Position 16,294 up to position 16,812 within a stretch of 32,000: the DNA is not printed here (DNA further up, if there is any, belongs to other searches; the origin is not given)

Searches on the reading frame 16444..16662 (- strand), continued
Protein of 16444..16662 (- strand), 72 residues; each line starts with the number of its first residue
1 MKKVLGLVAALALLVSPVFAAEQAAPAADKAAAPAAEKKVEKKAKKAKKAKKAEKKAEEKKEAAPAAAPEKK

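Call 38: search_protein_families(library=ncbifam, proteins=[P0003, P0007, P0008, P0012, P0009, L105:2501-2749:+, L106:855-1085:+, L107:908-1150:+], max_evalue=1)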
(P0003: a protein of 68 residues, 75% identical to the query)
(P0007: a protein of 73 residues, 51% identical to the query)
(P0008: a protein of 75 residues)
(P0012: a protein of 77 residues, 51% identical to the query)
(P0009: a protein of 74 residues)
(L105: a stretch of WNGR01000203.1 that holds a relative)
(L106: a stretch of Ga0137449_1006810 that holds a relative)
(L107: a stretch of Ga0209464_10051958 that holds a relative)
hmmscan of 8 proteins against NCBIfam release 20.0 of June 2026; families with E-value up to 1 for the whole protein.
P0003 (68 aa): 7 families
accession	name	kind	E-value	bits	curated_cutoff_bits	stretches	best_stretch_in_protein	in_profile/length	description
NF033636.1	acid_shock_Asr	equivalog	1.5e-06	29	50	1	1-66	1-65/119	acid resistance repetitive basic protein Asr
NF047414.1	BRANT_His_rich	hypoth_equivalog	0.0036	18.3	44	1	4-59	5-54/62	His-rich protein BRANT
NF051433.1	ArfC_sunset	exception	0.018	15.6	100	1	4-63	14-72/160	channel accessory protein ArfC, sunset domain variant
TIGR02896.1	spore_III_AF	equivalog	0.02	15.3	61.3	1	2-67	34-100/106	stage III sporulation protein AF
NF033802.1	AimP_fam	subfamily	0.024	14.8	35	1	1-25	1-24/43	lysogeny pheromone AimP family peptide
NF009953.0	PRK13419.1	equivalog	0.18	11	460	1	2-65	7-71/346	F0F1 ATP synthase subunit A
TIGR03685.1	ribo_P1_arch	equivalog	0.66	10.3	100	1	24-64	56-94/105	50S ribosomal protein P1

P0007 (73 aa): 5 families
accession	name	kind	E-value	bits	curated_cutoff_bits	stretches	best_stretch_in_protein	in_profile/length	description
NF033636.1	acid_shock_Asr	equivalog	0.0077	17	50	1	1-63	1-70/119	acid resistance repetitive basic protein Asr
NF033674.1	stress_OB_fold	domain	0.017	15.3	35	1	6-58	3-40/111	NirD/YgiW/YdeI family stress tolerance protein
TIGR02052.1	MerP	equivalog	0.03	14.8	92.55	1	1-57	1-58/92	mercury resistance system periplasmic binding protein MerP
TIGR00156.1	TIGR00156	subfamily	0.032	14.3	108.15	1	2-58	1-56/128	YgiW/YdeI family stress tolerance OB fold protein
NF038029.1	LP_plasma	domain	0.044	14.3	24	1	1-19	1-19/24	lipoprotein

P0008 (75 aa): 6 families
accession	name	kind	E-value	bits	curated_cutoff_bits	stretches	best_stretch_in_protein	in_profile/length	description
NF033636.1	acid_shock_Asr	equivalog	1e-06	29.5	50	1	1-73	1-76/119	acid resistance repetitive basic protein Asr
NF007769.1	PRK10455.1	equivalog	0.021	15.1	174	1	1-57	1-48/160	ATP-independent periplasmic protein-refolding chaperone Spy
NF053819.1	EF0750_LPXTG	subfamily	0.067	13.7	47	1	1-64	1-67/105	EF2685/EF0750 family sortase-dependent surface protein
NF053514.2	JUQZ_fam_ocin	equivalog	0.091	13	40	1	1-32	1-32/107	BLB8/JUQZ-1 family protein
NF058648.1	ECF_sub_HI1622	equivalog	0.11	12.5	100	1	18-67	74-123/180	NikL family nickel/cobalt ECF transporter subunit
TIGR03685.1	ribo_P1_arch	equivalog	0.21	12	100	1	6-68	39-93/105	50S ribosomal protein P1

P0012 (77 aa): 4 families
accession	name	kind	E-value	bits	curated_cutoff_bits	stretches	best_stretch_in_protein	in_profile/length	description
NF033636.1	acid_shock_Asr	equivalog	0.00022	22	50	1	1-72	1-73/119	acid resistance repetitive basic protein Asr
NF038218.1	IcmG_DotF_IVB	equivalog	0.0096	15.6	200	1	6-65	56-116/266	type IVB secretion system protein IcmG/DotF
NF007769.1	PRK10455.1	equivalog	0.03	14.6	174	1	1-46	1-46/160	ATP-independent periplasmic protein-refolding chaperone Spy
NF052435.1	BamI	equivalog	0.11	12.3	180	1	2-76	2-78/226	biofilm-associated metzincin protease inhibitor BamI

P0009 (74 aa): 10 families
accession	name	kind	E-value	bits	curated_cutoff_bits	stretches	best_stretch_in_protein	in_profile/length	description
NF033636.1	acid_shock_Asr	equivalog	0.00027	21.7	50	1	1-66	1-67/119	acid resistance repetitive basic protein Asr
NF007769.1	PRK10455.1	equivalog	0.0049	17.2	174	1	1-49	1-49/160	ATP-independent periplasmic protein-refolding chaperone Spy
TIGR03593.1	yidC_nterm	equivalog_domain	0.02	14.5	58.25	1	5-67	4-66/363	membrane protein insertase YidC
NF052435.1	BamI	equivalog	0.022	14.6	180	1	2-67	3-71/226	biofilm-associated metzincin protease inhibitor BamI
NF046089.1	CD3337_EF1877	subfamily_domain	0.028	13.2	120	1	1-60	1-58/450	CD3337/EF1877 family mobilome membrane protein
NF053514.2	JUQZ_fam_ocin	equivalog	0.038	14.2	40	1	1-46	1-44/107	BLB8/JUQZ-1 family protein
NF008048.1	PRK10781.1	equivalog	0.045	13.9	140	1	10-63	6-57/134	Rcs stress response system protein RcsF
NF005721.0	PRK07539.1-1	equivalog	0.097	11.9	308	1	16-69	221-274/292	NADH-quinone oxidoreductase subunit NuoE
NF009953.0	PRK13419.1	equivalog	0.18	11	460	1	2-66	7-70/346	F0F1 ATP synthase subunit A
NF040942.2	hypo_ExtJ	equivalog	0.25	11.7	52.5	0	1-66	1-65/77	selenite/tellurite reduction operon protein ExtJ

L105:2501-2749:+ (83 aa): 6 families
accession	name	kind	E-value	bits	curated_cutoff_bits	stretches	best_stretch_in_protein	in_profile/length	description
NF033636.1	acid_shock_Asr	equivalog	2.9e-07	31.3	50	1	1-81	1-81/119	acid resistance repetitive basic protein Asr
NF007769.1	PRK10455.1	equivalog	0.0039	17.5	174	1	1-50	1-47/160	ATP-independent periplasmic protein-refolding chaperone Spy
NF053514.2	JUQZ_fam_ocin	equivalog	0.0054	17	40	1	1-43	1-43/107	BLB8/JUQZ-1 family protein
NF052668.1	VPA0510_fam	equivalog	0.075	13.6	95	1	1-64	1-54/110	VPA0510 family protein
NF052435.1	BamI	equivalog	0.26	11.1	180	1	2-80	2-79/226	biofilm-associated metzincin protease inhibitor BamI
NF043060.1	MAP_0585_fam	equivalog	0.45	10.5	170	1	4-75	3-79/319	MAP_0585 family protein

L106:855-1085:+ (76 aa): 8 families
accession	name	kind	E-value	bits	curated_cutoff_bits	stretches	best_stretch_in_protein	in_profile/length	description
NF033636.1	acid_shock_Asr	equivalog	0.0017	19.2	50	1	1-76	1-83/119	acid resistance repetitive basic protein Asr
NF008082.0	PRK10819.1-3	equivalog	0.0081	16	265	1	24-72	78-127/242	TonB system transport protein TonB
NF007769.1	PRK10455.1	equivalog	0.0091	16.3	174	1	1-43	1-44/160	ATP-independent periplasmic protein-refolding chaperone Spy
NF040942.2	hypo_ExtJ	equivalog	0.017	15.5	52.5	1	1-70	1-67/77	selenite/tellurite reduction operon protein ExtJ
NF052668.1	VPA0510_fam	equivalog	0.059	14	95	1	1-73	1-68/110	VPA0510 family protein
NF053514.2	JUQZ_fam_ocin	equivalog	0.067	13.5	40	1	1-46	1-42/107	BLB8/JUQZ-1 family protein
NF052435.1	BamI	equivalog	0.29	10.9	180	1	2-73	2-79/226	biofilm-associated metzincin protease inhibitor BamI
NF047418.1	teichoic_AuxB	equivalog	0.74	8.7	300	1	31-64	291-322/345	lipoteichoic acid stability factor AuxB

L107:908-1150:+ (80 aa): 12 families
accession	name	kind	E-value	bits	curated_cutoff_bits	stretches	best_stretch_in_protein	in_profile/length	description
NF033636.1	acid_shock_Asr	equivalog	0.00072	20.3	50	1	1-76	1-79/119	acid resistance repetitive basic protein Asr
NF053514.2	JUQZ_fam_ocin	equivalog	0.0058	16.9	40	1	1-46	1-45/107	BLB8/JUQZ-1 family protein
NF053838.1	hit_Bd0108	equivalog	0.0064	17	40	1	1-51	1-50/94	predatory lifecycle switch protein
NF007769.1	PRK10455.1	equivalog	0.0088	16.3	174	1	1-49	1-49/160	ATP-independent periplasmic protein-refolding chaperone Spy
NF045799.1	GrgA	equivalog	0.015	14.6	350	1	16-72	115-171/281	GrgA family transcription factor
NF007645.0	PRK10316.1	equivalog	0.016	15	256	1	1-62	1-59/210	hypothetical protein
NF046089.1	CD3337_EF1877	subfamily_domain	0.056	12.2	120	1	1-59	1-59/450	CD3337/EF1877 family mobilome membrane protein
NF002200.0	PRK01061.1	equivalog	0.064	12.8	351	1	5-59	191-246/250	Na(+)-translocating NADH-quinone reductase subunit E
NF052668.1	VPA0510_fam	equivalog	0.11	13.1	95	1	2-61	2-54/110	VPA0510 family protein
NF052435.1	BamI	equivalog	0.33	10.7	180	1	3-74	4-80/226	biofilm-associated metzincin protease inhibitor BamI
NF009951.1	PRK13415.1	equivalog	0.54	10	242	1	14-66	7-64/219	flagella biosynthesis regulatory protein FliZ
NF040942.2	hypo_ExtJ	equivalog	0.82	10.1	52.5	0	1-66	1-68/77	selenite/tellurite reduction operon protein ExtJ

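Call 57: find_homologous_proteins(query=A2, max_evalue=0.001)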
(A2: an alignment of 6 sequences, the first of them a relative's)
Query A2 (6 sequences) (75 aa, profile of the alignment): 617 proteins with E <= 0.001 among 8000 candidates; the best 120 are listed.
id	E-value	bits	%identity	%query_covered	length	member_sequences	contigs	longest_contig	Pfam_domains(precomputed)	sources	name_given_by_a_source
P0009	2.4e-29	119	-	-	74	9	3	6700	-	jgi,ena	jgi:hypothetical protein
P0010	9.5e-28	114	-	-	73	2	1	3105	-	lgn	-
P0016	4.2e-24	103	-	-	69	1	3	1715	-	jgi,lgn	jgi:hypothetical protein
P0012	6.4e-23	99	67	41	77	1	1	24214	-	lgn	-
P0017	5.5e-19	86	-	-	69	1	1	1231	-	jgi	jgi:hypothetical protein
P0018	4.1e-18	83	71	28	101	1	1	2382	-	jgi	jgi:hypothetical protein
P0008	1.0e-17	82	100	100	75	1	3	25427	-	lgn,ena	-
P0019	6.8e-17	79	58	45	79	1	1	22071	-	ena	-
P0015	1.3e-16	79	97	40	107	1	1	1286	-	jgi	jgi:predicted TIM-barrel fold metal-dependent hydrolase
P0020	4.7e-16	77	55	44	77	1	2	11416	-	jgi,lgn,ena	-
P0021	7.7e-16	76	45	29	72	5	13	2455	-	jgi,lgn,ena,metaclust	jgi:hypothetical protein|metaclust:\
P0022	1.9e-15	75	40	63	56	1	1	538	-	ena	-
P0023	7.2e-15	73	86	28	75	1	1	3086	-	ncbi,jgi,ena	-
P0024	7.7e-15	73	38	67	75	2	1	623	-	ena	-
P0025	7.8e-15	73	57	64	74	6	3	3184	-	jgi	jgi:hypothetical protein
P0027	4.4e-14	70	-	-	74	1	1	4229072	-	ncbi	-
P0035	9.5e-14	69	59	72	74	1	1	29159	-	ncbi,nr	ncbi:MAG: hypothetical protein PHF56_24085 [Desulfuromonadaceae bacterium]|nr:hypothetical protein [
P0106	4.9e-11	61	43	55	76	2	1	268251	-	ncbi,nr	ncbi:MAG: hypothetical protein CSYNP_02012 [Syntrophus sp. SKADARSKE-3]|nr:hypothetical protein [Syn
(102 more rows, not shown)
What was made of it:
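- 16444..16662 (-): Gene for a 72-aa pre-protein: a 20-aa signal peptide, then a roughly 52-aa Lys/Ala-rich basic peptide (pI 9.8, net charge +8, (KKA)n core). The family has 617 members at E<=1e-3 (call 57).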

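Call 58: find_encoding_contigs(protein=P0027, flank=6000, max_places=2)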
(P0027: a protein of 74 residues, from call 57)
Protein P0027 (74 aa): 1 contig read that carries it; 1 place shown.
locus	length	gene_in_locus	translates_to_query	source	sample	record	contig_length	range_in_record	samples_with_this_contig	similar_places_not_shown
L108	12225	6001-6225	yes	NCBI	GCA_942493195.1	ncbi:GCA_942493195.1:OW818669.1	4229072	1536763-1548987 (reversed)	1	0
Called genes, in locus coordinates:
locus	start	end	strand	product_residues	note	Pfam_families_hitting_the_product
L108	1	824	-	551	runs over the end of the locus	PF00664:ABC_membrane, PF00005:ABC_tran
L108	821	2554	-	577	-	PF00664:ABC_membrane, PF02463:SMC_N (faint), PF00005:ABC_tran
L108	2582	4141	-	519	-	PF00117:GATase, PF07722:Peptidase_C26, PF02540:NAD_synthase, PF03054:tRNA_Me_trans (faint), PF00958:GMP_synt_C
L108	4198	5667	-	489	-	PF00478:IMPDH, PF00571:CBS, PF03060:NMO (weak), PF01070:FMN_dh (faint)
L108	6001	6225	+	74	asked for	-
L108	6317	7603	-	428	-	PF01053:Cys_Met_Meta_PP, PF01041:DegT_DnrJ_EryC1 (weak), PF00266:Aminotran_5 (weak)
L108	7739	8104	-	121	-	-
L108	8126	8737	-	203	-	PF01300:Sua5_yciO_yrdC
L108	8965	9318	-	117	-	PF13411:MerR_1, PF00376:MerR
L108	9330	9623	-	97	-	PF00216:Bac_DNA_binding, PF18291:HU-HIG (weak)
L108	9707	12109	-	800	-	PF01588:tRNA_bind, PF03483:B3_4, PF03484:B5, PF17759:tRNA_synthFbeta, PF03147:FDX-ACB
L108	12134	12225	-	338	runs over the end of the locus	PF02912:Phe_tRNA-synt_N, PF01409:tRNA-synt_2d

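Call 59: find_encoding_contigs(protein=P0106, flank=6000, max_places=2)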
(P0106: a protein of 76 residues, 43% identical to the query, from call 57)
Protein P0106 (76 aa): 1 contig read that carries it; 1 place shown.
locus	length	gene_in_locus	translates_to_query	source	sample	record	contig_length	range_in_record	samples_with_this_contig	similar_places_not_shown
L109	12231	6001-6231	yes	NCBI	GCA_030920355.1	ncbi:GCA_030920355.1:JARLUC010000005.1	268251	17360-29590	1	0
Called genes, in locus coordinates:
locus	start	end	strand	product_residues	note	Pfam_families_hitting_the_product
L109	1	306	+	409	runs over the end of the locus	PF11104:PilM_2 (faint), PF14450:FtsA (weak), PF02491:SHS2_FTSA, PF06723:MreB_Mbl, PF06277:EutA (weak), PF14450:FtsA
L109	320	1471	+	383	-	PF00091:Tubulin, PF12327:FtsZ_C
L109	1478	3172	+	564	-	PF19864:Radical_SAM_N2, PF04055:Radical_SAM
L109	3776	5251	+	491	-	PF13581:HATPase_c_2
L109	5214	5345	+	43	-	-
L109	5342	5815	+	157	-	PF01243:PNPOx_N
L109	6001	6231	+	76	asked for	-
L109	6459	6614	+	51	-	-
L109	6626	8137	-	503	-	PF04389:Peptidase_M28, PF05450:Nicastrin (weak), PF01546:Peptidase_M20 (weak)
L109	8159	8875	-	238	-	-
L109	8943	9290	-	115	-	-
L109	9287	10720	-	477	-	-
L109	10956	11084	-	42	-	-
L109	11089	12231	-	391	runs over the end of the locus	PF13384:HTH_23 (weak), PF13518:HTH_28, PF13551:HTH_29 (weak)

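Call 60: find_encoding_contigs(protein=P0035, flank=6000, max_places=2)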
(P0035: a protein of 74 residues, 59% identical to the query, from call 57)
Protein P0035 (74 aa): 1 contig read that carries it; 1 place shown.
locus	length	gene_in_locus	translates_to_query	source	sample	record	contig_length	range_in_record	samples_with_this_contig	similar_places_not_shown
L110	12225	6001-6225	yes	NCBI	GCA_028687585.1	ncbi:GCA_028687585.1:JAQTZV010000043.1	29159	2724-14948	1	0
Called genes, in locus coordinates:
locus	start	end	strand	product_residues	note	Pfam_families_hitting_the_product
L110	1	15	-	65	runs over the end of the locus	-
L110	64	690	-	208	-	PF01726:LexA_DNA_bind, PF00717:Peptidase_S24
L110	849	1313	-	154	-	PF02639:DUF188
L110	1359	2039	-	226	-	PF02525:Flavodoxin_2, PF03358:FMN_red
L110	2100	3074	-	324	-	PF08240:ADH_N, PF00107:ADH_zinc_N, PF13602:ADH_zinc_N_2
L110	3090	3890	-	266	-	PF00459:Inositol_P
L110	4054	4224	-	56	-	-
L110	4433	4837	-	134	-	-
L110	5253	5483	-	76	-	-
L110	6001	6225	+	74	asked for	-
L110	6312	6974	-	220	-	PF01346:FKBP_N, PF00254:FKBP_C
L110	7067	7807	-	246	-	PF00034:Cytochrom_C (faint), PF13442:Cytochrome_CBB3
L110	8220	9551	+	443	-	PF13487:HD_5, PF01966:HD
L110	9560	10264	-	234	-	PF00072:Response_reg, PF00486:Trans_reg_C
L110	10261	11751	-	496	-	PF13493:DUF4118, PF00512:HisKA, PF02518:HATPase_c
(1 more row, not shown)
